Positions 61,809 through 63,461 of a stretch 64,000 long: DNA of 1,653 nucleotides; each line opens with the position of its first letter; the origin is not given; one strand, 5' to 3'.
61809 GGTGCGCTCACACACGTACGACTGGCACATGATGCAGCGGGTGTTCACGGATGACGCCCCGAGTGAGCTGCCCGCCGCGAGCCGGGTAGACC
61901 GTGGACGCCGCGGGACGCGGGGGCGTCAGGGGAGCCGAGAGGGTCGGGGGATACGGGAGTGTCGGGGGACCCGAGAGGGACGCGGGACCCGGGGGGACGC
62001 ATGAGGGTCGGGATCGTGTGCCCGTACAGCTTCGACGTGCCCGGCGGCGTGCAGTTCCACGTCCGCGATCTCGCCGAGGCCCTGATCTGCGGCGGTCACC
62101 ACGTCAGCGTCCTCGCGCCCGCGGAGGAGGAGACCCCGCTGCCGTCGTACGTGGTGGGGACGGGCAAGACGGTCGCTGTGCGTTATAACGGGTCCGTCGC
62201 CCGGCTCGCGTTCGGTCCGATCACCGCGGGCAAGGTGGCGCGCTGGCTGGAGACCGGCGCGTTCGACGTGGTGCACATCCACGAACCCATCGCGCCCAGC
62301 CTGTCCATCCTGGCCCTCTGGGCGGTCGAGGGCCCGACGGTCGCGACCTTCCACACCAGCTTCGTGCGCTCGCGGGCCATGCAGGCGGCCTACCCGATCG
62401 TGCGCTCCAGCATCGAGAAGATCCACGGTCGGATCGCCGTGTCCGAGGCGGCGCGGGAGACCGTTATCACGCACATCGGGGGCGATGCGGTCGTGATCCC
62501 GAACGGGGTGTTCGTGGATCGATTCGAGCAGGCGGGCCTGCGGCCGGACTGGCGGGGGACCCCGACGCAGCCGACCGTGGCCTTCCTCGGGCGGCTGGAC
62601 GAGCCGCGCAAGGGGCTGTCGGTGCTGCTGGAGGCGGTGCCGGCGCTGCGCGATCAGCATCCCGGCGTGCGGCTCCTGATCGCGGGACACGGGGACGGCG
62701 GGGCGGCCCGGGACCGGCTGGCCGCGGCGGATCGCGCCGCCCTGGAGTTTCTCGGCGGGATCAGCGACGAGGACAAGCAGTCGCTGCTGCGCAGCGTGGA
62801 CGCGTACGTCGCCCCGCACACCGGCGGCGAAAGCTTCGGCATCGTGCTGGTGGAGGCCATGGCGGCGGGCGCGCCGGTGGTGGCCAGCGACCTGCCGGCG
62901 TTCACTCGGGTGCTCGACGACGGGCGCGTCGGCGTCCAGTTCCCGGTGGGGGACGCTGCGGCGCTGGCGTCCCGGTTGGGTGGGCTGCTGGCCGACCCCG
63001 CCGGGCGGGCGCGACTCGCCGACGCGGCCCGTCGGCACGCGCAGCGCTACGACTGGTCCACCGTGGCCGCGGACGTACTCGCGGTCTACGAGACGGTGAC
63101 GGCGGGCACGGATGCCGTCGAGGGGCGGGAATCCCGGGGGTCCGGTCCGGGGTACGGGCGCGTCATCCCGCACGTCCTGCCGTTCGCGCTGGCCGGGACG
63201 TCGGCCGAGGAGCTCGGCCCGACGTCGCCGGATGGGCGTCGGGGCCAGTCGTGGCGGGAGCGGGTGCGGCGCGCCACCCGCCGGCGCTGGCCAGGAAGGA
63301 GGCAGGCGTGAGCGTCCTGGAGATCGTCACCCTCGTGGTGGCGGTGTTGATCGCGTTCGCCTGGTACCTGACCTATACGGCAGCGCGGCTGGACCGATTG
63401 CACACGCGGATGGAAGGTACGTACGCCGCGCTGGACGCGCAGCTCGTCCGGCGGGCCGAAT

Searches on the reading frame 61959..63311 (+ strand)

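Call 87: search_protein_families(library=pfam, proteins=[window:61959-63311:+])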
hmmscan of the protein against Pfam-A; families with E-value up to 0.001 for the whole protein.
window:61959-63311:+ (450 aa): 6 families
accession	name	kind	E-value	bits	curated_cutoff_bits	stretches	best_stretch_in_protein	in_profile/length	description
PF13692.12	Glyco_trans_1_4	-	8.2e-32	110.8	27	1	205-346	2-142/142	Glycosyl transferases group 1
PF00534.26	Glycos_transf_1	-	2.2e-30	105.9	26.4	1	202-359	13-171/172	Glycosyl transferases group 1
PF13439.12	Glyco_transf_4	-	1.7e-26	93.7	28.5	1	28-187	1-169/170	Glycosyltransferase Family 4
PF13579.12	Glyco_trans_4_4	-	1.6e-16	61.5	29.7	1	29-183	1-158/158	Glycosyl transferase 4-like domain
PF20706.3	GT4-conflict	-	1.4e-09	37.8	26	1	199-372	190-384/385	Family 4 Glycosyltransferase in conflict systems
PF13524.12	Glyco_trans_1_2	-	6.3e-09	36.4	25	1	228-374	7-143/144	Glycosyl transferase-like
